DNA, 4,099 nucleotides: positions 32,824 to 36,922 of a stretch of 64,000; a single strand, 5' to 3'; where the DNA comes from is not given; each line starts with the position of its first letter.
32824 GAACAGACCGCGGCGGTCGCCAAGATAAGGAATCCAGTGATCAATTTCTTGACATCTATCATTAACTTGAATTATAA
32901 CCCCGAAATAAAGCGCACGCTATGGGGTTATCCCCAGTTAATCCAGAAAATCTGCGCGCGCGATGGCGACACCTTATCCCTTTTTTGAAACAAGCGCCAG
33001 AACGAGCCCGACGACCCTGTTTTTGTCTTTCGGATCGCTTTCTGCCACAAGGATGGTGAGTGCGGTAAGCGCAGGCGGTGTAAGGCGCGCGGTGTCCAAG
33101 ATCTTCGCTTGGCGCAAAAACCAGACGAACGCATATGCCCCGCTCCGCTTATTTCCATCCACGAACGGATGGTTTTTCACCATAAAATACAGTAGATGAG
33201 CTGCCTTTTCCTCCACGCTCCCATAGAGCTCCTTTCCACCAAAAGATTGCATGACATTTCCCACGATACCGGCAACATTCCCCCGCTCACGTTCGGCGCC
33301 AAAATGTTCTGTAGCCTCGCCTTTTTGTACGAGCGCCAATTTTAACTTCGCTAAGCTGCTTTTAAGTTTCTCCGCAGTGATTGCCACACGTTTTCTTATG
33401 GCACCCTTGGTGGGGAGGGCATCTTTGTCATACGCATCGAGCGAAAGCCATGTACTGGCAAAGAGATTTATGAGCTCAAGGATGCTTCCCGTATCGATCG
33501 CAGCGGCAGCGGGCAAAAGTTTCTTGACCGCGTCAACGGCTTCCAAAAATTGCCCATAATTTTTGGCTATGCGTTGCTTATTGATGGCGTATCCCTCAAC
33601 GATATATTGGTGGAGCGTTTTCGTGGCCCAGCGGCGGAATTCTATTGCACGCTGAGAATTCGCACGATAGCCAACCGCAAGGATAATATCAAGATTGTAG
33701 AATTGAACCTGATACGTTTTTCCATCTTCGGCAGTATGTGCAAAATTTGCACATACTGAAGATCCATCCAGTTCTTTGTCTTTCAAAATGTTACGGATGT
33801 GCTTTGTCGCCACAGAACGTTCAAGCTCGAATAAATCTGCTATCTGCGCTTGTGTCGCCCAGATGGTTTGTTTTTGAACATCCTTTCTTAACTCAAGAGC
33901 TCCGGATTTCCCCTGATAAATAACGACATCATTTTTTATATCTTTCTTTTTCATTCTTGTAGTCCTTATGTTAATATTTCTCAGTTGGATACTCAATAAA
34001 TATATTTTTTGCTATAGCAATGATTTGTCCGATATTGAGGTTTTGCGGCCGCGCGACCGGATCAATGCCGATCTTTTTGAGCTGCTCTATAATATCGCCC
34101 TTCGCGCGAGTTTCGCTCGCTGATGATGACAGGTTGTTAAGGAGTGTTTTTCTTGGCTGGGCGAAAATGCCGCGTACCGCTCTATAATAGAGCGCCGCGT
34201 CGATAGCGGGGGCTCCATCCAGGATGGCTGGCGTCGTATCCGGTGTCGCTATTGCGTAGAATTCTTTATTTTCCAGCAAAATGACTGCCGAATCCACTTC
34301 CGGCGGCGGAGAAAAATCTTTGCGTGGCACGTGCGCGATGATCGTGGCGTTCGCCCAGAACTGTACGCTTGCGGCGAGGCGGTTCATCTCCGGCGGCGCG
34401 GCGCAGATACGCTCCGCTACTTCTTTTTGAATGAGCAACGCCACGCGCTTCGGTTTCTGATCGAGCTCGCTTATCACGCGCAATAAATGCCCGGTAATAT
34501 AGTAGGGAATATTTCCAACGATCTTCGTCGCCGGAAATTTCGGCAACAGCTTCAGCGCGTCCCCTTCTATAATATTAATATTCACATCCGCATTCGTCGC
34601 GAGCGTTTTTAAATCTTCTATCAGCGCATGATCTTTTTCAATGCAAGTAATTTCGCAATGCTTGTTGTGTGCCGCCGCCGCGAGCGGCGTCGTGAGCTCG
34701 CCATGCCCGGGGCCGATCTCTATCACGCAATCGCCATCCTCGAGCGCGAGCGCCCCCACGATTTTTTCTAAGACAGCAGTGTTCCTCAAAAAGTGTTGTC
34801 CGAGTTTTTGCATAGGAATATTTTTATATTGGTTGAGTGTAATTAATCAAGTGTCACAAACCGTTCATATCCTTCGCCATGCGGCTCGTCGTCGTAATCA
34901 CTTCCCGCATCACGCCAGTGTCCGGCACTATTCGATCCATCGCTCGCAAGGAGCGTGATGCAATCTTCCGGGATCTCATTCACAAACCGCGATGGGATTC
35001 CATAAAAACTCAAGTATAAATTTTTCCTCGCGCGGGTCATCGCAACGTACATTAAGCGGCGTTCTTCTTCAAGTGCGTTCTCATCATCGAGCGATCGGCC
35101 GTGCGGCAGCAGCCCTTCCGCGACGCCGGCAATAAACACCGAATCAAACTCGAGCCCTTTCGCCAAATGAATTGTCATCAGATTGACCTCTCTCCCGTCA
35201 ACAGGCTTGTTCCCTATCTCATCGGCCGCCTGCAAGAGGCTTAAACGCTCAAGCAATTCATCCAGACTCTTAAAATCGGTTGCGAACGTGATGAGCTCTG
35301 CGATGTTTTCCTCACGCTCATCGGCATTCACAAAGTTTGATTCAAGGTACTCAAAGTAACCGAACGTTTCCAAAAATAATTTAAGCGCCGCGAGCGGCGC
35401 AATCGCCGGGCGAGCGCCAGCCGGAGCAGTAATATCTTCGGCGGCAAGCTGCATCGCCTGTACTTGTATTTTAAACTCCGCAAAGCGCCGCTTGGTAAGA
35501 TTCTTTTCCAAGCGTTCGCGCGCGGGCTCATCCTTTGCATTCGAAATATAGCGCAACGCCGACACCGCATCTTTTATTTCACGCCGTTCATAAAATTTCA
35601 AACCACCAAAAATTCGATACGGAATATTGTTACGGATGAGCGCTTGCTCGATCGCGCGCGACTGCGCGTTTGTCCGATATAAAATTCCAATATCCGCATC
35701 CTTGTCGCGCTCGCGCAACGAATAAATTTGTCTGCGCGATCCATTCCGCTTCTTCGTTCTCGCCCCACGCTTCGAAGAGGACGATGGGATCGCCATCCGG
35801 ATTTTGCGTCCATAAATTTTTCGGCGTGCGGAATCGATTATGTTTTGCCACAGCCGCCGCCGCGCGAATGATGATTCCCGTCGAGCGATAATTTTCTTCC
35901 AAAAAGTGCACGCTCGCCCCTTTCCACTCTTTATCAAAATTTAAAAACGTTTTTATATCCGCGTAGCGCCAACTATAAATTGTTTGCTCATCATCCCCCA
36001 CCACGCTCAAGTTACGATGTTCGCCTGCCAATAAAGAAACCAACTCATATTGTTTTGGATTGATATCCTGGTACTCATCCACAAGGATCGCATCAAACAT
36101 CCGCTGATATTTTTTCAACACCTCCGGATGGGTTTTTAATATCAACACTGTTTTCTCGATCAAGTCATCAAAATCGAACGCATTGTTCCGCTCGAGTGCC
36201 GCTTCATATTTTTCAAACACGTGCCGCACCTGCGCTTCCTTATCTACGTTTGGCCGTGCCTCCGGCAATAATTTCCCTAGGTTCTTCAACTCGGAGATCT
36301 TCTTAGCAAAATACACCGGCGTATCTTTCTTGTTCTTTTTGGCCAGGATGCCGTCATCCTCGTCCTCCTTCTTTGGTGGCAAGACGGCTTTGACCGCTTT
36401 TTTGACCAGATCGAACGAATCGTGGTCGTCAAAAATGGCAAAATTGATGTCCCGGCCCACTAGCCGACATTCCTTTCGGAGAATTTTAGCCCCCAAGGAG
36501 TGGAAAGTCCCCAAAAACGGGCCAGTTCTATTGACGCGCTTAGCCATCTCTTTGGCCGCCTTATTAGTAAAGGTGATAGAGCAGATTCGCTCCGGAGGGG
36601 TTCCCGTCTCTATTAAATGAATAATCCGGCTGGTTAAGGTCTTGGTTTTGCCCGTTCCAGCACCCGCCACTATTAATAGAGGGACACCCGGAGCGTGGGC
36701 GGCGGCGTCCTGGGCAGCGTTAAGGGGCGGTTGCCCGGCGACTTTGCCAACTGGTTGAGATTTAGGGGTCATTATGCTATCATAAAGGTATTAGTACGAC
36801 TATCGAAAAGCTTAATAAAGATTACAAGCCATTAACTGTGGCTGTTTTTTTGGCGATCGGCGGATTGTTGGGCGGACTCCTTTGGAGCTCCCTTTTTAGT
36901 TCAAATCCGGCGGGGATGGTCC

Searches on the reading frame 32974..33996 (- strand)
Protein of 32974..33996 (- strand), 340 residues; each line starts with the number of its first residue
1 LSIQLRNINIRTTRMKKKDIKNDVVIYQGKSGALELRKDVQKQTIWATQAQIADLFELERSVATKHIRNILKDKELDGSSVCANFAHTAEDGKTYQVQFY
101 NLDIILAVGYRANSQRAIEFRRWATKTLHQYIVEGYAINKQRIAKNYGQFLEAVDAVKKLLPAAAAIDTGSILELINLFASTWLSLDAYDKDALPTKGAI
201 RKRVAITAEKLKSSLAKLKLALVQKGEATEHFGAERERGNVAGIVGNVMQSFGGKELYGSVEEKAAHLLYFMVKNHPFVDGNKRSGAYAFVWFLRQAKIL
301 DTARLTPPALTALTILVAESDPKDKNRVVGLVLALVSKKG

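Call 38: search_protein_families(library=pfam, proteins=[window:32974-33996:-], max_evalue=0.001)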
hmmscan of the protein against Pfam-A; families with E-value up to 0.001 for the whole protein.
window:32974-33996:- (340 aa): 2 families
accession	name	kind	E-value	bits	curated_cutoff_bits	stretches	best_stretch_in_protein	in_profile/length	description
PF13310.11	Virulence_RhuM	-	1.4e-22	80.6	33.7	1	80-146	1-70/252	Virulence protein RhuM family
PF02661.23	Fic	-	1.4e-11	45.5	24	1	228-294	20-93/93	Fic/DOC family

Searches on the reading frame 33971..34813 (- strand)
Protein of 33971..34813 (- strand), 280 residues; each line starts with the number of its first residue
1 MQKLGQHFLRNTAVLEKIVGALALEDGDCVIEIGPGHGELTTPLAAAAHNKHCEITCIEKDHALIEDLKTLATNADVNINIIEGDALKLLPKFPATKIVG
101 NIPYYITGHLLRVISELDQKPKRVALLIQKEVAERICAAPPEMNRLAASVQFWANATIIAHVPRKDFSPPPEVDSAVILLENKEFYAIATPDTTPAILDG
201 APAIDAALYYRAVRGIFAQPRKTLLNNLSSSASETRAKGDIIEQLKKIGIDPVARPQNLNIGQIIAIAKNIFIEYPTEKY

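Call 38: search_protein_families(library=pfam, proteins=[window:33971-34813:-], max_evalue=0.001)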
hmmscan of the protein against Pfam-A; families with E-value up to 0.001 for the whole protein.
window:33971-34813:- (280 aa): 3 families
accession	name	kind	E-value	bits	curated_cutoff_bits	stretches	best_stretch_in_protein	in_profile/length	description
PF00398.26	RrnaAD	-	3.2e-43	148.2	24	1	3-269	7-259/263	Ribosomal RNA adenine dimethylase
PF13649.12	Methyltransf_25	-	2.9e-05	25.1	27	1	30-90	1-59/97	Methyltransferase domain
PF02390.23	Methyltransf_4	-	0.00017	21.6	24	1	29-98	4-72/173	Putative methyltransferase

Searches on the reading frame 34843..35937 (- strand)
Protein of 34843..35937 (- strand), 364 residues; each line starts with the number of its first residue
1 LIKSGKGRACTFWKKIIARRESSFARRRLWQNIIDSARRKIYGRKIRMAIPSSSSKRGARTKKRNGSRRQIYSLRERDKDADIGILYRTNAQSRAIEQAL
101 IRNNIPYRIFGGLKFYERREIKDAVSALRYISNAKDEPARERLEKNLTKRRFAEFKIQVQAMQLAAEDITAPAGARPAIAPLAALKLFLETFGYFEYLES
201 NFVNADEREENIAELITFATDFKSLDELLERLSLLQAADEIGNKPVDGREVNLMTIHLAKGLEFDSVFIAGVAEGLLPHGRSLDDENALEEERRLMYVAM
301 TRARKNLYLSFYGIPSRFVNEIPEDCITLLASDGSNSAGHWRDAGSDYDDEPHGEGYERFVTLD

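Call 38: search_protein_families(library=pfam, proteins=[window:34843-35937:-], max_evalue=0.001)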
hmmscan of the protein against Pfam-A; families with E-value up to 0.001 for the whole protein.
window:34843-35937:- (364 aa): 2 families
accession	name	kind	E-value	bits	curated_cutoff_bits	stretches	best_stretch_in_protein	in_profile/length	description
PF13361.12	UvrD_C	-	3.2e-49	168.7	25.6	2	206-311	235-347/350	UvrD-like helicase C-terminal domain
PF13538.12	UvrD_C_2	-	9.2e-11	41.9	27.4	1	253-309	4-51/52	UvrD-like helicase C-terminal domain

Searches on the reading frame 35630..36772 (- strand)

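Call 38: search_protein_families(library=pfam, proteins=[window:35630-36772:-], max_evalue=0.001)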
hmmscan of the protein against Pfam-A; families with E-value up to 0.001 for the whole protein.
window:35630-36772:- (380 aa): 5 families
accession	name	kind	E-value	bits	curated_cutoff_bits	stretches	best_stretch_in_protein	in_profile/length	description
PF00580.27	UvrD-helicase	-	6.6e-75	252.7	23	1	17-282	1-269/271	UvrD/REP helicase N-terminal domain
PF13245.12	AAA_19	-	1.7e-23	83.7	25.1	1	26-267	8-132/134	AAA domain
PF13361.12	UvrD_C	-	4.1e-08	33.5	25.6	1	291-347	3-59/350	UvrD-like helicase C-terminal domain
PF13604.12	AAA_30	-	6.6e-05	23.2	27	0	23-81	8-67/191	AAA domain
PF13086.12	AAA_11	-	7.2e-05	23.1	27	1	32-233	19-221/257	AAA domain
